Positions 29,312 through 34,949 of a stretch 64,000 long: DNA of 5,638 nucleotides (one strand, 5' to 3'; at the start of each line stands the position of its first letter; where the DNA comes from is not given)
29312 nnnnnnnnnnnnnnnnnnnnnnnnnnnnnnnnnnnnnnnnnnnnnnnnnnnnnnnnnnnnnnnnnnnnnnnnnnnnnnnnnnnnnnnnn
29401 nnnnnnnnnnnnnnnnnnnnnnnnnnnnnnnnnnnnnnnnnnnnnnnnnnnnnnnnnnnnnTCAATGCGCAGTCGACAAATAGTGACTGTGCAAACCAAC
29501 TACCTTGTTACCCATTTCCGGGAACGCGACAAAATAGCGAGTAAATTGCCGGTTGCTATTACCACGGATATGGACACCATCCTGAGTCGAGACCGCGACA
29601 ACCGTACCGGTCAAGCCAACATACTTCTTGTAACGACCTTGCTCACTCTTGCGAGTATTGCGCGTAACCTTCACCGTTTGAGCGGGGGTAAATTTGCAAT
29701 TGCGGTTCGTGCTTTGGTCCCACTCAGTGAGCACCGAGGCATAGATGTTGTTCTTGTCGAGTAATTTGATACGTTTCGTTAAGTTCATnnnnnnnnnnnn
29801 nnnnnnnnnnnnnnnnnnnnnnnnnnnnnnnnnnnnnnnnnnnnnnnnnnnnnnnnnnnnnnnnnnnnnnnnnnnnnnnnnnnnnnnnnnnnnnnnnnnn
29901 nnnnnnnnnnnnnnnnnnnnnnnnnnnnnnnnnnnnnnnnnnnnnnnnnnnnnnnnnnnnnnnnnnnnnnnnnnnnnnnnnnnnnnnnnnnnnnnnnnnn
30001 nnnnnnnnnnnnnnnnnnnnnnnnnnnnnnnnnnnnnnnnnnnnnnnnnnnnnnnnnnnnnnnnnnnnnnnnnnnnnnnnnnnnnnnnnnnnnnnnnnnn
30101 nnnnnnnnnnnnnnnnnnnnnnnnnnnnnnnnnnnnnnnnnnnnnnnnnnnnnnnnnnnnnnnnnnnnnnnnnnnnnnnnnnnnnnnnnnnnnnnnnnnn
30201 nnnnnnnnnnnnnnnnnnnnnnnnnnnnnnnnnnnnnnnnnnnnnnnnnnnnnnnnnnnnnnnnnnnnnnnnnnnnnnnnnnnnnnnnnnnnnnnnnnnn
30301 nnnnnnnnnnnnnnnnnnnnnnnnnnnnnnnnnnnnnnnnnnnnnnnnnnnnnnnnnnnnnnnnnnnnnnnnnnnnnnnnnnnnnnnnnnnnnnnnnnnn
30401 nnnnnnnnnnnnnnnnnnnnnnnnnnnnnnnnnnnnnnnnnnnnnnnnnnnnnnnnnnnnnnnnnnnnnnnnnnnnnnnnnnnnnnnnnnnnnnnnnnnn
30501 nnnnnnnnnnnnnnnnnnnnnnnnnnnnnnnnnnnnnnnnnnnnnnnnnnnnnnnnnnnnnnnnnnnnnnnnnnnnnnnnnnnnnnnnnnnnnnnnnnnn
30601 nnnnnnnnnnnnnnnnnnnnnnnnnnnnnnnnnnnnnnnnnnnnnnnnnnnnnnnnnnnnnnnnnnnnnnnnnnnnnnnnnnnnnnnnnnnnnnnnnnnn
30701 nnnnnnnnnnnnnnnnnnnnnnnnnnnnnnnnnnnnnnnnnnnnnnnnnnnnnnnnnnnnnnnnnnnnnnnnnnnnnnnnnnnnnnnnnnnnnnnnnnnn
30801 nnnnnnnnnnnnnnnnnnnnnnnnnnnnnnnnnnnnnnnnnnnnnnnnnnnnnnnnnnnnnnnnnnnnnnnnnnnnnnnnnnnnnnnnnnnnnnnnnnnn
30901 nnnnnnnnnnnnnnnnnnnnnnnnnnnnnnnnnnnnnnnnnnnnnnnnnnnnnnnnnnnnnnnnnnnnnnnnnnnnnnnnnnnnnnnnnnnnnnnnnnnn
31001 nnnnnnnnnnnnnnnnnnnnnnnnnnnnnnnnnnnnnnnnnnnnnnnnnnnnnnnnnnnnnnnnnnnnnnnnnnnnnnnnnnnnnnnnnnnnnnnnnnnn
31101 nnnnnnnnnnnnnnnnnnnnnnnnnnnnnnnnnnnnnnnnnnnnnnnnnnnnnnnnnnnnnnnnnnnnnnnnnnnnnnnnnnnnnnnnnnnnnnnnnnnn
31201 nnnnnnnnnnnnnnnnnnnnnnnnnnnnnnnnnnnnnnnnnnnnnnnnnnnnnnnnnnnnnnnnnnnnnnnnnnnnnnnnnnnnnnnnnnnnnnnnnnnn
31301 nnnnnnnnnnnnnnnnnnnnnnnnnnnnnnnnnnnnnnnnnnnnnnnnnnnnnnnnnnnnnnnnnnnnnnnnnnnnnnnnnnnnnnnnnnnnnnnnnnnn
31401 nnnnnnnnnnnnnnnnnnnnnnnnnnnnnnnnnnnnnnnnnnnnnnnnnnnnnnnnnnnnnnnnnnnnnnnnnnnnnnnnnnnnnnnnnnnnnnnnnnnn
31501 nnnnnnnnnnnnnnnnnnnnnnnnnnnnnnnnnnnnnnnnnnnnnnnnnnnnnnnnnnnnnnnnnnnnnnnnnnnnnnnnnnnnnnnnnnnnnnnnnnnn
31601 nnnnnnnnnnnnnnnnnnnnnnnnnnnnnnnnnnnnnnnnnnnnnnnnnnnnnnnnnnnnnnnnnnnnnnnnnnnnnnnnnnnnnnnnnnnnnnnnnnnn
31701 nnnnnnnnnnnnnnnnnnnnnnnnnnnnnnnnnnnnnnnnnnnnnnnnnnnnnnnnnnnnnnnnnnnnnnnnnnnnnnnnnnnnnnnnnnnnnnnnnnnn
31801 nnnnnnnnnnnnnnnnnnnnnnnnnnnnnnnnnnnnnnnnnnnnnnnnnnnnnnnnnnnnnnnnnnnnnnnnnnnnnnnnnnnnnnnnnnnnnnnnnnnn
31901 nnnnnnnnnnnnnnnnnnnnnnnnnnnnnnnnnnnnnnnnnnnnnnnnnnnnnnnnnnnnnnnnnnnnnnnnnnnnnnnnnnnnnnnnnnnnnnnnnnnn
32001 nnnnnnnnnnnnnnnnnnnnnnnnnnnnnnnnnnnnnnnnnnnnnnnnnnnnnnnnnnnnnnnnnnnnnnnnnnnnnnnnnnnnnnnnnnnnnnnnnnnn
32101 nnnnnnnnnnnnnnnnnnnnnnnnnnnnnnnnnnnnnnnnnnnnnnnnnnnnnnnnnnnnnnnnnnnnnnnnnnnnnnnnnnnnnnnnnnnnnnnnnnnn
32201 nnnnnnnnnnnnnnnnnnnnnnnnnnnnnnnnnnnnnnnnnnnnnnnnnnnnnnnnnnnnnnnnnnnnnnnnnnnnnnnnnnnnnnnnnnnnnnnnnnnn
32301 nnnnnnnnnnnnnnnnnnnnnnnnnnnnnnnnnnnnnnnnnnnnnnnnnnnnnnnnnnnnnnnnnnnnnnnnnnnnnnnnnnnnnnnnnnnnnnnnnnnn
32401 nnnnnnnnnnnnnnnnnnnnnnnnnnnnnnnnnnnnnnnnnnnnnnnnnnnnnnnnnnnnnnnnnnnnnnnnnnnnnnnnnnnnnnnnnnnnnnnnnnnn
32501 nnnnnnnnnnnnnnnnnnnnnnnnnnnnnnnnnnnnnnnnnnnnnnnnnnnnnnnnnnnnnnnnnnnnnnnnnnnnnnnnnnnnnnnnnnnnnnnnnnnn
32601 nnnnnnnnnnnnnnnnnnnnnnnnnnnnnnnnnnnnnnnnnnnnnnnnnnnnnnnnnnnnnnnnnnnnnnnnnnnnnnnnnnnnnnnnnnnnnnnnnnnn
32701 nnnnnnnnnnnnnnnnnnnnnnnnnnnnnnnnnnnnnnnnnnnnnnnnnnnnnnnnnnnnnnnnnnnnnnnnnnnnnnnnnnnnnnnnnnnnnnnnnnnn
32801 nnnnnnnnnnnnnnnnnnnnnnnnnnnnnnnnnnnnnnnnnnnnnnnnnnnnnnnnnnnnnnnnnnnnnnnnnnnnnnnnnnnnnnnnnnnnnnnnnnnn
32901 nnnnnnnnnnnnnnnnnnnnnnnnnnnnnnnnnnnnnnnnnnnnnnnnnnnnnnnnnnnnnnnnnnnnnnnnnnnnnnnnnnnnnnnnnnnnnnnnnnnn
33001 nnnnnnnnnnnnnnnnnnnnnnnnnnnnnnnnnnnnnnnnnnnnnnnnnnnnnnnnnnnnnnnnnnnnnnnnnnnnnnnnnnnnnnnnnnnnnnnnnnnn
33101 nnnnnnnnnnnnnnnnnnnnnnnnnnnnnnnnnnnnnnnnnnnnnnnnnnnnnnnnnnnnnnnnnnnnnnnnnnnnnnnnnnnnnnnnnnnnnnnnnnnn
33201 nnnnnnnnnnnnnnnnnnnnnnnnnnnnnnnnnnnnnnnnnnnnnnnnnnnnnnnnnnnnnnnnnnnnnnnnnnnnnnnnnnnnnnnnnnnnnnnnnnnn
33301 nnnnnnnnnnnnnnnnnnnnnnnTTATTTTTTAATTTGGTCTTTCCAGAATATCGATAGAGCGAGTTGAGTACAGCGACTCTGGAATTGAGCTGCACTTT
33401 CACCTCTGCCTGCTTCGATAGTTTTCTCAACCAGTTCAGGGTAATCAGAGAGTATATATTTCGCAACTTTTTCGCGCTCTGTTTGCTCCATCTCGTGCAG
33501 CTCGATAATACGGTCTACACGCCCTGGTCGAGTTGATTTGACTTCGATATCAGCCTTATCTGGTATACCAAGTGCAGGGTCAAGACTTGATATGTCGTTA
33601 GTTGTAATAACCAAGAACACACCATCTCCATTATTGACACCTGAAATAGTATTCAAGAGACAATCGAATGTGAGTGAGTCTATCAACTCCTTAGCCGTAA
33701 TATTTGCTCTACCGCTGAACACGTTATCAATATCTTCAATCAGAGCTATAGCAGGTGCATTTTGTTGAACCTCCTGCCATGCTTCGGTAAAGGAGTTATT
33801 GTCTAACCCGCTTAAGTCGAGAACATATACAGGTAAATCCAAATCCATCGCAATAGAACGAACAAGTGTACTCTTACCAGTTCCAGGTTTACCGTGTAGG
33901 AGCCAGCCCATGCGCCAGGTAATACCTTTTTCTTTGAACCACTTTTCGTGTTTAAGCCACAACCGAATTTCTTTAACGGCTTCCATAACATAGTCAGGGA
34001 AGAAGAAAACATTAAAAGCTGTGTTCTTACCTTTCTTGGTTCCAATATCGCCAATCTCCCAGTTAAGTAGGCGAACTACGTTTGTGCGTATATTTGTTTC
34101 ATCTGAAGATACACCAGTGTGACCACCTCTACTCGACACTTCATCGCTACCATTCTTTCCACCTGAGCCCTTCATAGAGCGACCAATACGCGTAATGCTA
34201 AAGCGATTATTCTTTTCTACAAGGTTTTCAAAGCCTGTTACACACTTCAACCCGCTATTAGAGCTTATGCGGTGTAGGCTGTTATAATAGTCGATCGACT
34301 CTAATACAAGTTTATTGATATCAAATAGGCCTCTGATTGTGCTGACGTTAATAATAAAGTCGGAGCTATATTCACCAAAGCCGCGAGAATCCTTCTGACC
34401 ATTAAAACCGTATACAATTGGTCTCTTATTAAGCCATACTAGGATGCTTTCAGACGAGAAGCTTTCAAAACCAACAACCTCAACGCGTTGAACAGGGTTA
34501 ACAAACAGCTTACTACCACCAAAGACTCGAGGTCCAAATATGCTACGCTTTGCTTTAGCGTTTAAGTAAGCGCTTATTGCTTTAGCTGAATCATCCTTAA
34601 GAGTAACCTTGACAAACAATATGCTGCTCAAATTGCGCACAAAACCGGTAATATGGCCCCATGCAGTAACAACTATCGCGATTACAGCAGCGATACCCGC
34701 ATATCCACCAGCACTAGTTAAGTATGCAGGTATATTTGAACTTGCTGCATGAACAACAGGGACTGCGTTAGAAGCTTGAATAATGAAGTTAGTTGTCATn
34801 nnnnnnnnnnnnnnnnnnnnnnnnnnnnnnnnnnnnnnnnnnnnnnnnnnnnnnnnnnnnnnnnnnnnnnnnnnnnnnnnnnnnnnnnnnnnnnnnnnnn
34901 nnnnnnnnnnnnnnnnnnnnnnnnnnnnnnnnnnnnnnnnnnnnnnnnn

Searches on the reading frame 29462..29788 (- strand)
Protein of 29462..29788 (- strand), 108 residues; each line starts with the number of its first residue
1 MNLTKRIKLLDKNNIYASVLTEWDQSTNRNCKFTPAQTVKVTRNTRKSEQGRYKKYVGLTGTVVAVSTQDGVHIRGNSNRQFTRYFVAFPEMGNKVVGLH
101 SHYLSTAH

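Call 15: search_protein_families(library=pfam, proteins=[window:29462-29788:-], max_evalue=0.01)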
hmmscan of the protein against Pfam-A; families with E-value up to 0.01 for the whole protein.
window:29462-29788:- (108 aa): 0 families

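Call 16: search_protein_families(library=phrogs, proteins=[window:29462-29788:-], max_evalue=0.01)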
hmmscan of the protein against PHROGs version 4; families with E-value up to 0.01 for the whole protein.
window:29462-29788:- (108 aa): 0 families

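Call 17: find_related_loci(query=window:29462-29788:-, collection=viral_contigs, flank=6000)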
Query window:29462-29788:- (108 aa) in viral_contigs; peptide patterns used: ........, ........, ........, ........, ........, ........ (x = any residue, [..] = any of these).
5 stretches matched a pattern, but none encodes a relative of the query by tblastn (E <= 1e-3).

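Call 19: find_encoding_contigs(protein=window:29462-29788:-, flank=8000, max_places=10)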
Protein window:29462-29788:- (108 aa): 1 contig read that carries it; 1 place shown.
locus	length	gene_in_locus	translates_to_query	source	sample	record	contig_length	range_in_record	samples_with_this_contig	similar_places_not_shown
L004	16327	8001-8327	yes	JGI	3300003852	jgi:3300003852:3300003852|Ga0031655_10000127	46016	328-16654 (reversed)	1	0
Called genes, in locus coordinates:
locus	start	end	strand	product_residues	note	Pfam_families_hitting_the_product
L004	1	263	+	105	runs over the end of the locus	-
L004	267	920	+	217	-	-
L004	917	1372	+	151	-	PF01661:Macro (weak)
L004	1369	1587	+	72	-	-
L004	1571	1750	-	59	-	-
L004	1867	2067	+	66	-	-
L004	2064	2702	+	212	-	PF00149:Metallophos, PF12850:Metallophos_2 (faint)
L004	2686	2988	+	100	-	PF24043:DUF7352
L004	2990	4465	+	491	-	PF00004:AAA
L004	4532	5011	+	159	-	PF18143:HAD_SAK_2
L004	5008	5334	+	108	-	-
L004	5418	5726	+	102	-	-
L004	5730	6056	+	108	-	-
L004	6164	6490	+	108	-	-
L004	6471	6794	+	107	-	-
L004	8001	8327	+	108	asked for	-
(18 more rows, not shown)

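Call 21: find_homologous_proteins(query=window:29462-29788:-)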
Query window:29462-29788:- (108 aa): 6 proteins with E <= 0.001 among 6 candidates.
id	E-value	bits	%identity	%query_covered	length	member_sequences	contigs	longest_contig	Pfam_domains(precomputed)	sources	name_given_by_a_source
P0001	4.1e-66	237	100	100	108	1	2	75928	-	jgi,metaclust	metaclust:\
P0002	5.1e-36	141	66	96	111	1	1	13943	-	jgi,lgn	jgi:hypothetical protein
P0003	3.2e-35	138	65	99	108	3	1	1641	-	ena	-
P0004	1.4e-32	130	64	96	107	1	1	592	-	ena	-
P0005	2.0e-30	123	62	96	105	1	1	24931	-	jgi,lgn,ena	-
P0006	3.0e-26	109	57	96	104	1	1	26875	-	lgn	-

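Call 22: find_encoding_contigs(protein=P0002, flank=8000)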
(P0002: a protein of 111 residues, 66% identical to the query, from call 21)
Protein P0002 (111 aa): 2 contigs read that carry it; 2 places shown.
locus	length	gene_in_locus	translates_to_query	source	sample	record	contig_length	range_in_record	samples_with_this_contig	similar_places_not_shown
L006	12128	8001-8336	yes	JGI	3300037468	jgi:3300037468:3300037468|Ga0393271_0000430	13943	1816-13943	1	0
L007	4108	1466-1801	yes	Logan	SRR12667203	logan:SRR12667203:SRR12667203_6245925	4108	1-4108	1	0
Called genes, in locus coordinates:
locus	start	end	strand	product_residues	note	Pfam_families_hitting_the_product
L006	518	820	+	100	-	-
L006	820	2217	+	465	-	PF00004:AAA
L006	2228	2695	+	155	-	PF18143:HAD_SAK_2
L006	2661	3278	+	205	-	-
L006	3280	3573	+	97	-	-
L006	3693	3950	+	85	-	-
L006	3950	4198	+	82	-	-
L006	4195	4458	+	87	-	-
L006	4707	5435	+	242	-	PF10263:SprT-like (weak)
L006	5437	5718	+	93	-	-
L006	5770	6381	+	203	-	-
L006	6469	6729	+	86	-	-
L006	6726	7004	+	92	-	-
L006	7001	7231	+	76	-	-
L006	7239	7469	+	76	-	-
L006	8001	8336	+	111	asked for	-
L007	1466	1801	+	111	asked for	-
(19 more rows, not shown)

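Call 23: find_encoding_contigs(protein=P0005, flank=8000)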
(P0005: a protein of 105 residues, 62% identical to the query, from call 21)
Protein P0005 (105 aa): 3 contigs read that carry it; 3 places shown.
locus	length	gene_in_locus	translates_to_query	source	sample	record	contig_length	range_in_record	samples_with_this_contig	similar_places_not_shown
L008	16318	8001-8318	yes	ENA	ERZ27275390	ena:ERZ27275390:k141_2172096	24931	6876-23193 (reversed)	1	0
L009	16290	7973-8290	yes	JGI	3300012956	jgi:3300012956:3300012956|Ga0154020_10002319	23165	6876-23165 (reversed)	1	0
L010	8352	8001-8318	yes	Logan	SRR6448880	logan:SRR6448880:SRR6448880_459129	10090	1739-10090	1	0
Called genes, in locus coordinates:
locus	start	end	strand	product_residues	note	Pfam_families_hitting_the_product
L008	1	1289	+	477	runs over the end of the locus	PF00004:AAA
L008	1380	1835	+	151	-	PF18143:HAD_SAK_2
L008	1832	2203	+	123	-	-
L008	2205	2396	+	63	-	-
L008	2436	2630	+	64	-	-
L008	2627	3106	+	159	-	-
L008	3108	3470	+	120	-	-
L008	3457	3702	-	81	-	-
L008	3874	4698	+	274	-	PF10263:SprT-like (weak)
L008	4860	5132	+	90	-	-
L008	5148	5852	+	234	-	-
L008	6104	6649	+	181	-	-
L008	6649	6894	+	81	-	-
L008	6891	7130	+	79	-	-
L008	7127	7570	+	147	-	-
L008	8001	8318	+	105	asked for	-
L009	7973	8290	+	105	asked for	-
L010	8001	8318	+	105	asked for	-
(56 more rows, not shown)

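Call 24: find_encoding_contigs(protein=P0006, flank=8000)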
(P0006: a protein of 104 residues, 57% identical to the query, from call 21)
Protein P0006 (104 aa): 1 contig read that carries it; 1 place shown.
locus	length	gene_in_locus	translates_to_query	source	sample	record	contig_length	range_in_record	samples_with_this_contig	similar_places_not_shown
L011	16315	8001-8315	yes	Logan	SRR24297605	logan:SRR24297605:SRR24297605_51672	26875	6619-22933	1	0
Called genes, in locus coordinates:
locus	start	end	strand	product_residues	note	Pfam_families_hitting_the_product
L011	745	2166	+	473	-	PF00004:AAA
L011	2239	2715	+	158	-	PF18143:HAD_SAK_2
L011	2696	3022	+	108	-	-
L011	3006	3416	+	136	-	-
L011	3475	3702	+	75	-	-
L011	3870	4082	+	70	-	-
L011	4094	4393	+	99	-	-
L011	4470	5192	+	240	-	PF10263:SprT-like (weak)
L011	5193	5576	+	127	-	-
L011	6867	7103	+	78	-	-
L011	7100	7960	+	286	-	-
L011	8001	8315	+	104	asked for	-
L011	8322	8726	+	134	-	-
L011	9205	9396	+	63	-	-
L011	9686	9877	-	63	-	-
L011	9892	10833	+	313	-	-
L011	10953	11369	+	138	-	-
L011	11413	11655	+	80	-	-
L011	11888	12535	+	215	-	-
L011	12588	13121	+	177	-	-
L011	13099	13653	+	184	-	-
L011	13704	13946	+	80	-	-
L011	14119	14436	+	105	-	-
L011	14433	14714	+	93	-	PF05406:WGR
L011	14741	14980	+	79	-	-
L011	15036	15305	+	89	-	-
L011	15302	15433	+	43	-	-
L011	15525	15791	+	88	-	PF16475:DUF5052 (weak)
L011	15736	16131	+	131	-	-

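Call 25: find_encoding_contigs(protein=P0003, flank=8000)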
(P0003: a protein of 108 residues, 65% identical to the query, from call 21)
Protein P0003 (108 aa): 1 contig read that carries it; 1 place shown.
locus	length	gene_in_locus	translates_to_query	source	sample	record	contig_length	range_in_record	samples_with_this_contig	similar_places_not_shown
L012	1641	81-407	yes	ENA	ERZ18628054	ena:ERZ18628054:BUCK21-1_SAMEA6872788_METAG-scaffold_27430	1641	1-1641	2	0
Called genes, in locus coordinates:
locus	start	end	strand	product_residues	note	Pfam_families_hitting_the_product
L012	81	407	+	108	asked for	-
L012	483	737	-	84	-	-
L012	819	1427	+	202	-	-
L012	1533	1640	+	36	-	?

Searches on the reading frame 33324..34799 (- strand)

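Call 15: search_protein_families(library=pfam, proteins=[window:33324-34799:-], max_evalue=0.01)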
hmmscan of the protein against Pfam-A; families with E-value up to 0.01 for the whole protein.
window:33324-34799:- (491 aa): 4 families
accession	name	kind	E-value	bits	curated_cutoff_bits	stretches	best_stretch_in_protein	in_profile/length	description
PF00004.35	AAA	-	7.9e-18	65.6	21.2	1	300-421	2-128/131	ATPase family associated with various cellular activities (AAA)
PF13191.12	AAA_16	-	0.0032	18.4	32.6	1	300-330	28-59/167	AAA ATPase domain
PF05729.18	NACHT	-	0.0046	17.3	26.7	0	300-320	4-24/167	NACHT domain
PF00910.28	RNA_helicase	-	0.0071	17.3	21.5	0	300-375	2-74/105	RNA helicase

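Call 16: search_protein_families(library=phrogs, proteins=[window:33324-34799:-], max_evalue=0.01)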
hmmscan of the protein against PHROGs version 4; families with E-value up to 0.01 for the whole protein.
window:33324-34799:- (491 aa): 13 families
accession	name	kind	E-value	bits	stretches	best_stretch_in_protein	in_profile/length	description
phrog_7485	-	unknown function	1.7e-33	117.2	1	268-457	199-379/430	-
phrog_3757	-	unknown function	1.8e-13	51.6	1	265-477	95-301/367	-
phrog_10401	-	other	2.5e-12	47.3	1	297-450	461-600/667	ATPase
phrog_30773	-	unknown function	6.1e-10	39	1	269-430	169-339/666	-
phrog_8638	-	unknown function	4.9e-07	29.7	1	292-452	301-454/568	-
phrog_10440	-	unknown function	8.9e-06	25.5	1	292-442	228-373/483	-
phrog_11838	-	DNA, RNA and nucleotide metabolism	9.9e-06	26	1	273-362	24-112/420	clamp loader of DNA polymerase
phrog_14322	-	unknown function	3.5e-05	24.2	1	300-453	230-367/398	-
phrog_9172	-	unknown function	0.00011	22.2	1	263-410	81-232/509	-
phrog_168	-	DNA, RNA and nucleotide metabolism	0.0028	18.4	1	300-410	46-147/314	clamp loader of DNA polymerase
phrog_4339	-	unknown function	0.0029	17.8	1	300-334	55-89/552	-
phrog_1297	-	other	0.0034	17.4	1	300-335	29-64/356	ATPase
phrog_5534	-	unknown function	0.0085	16.3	0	288-366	19-105/273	-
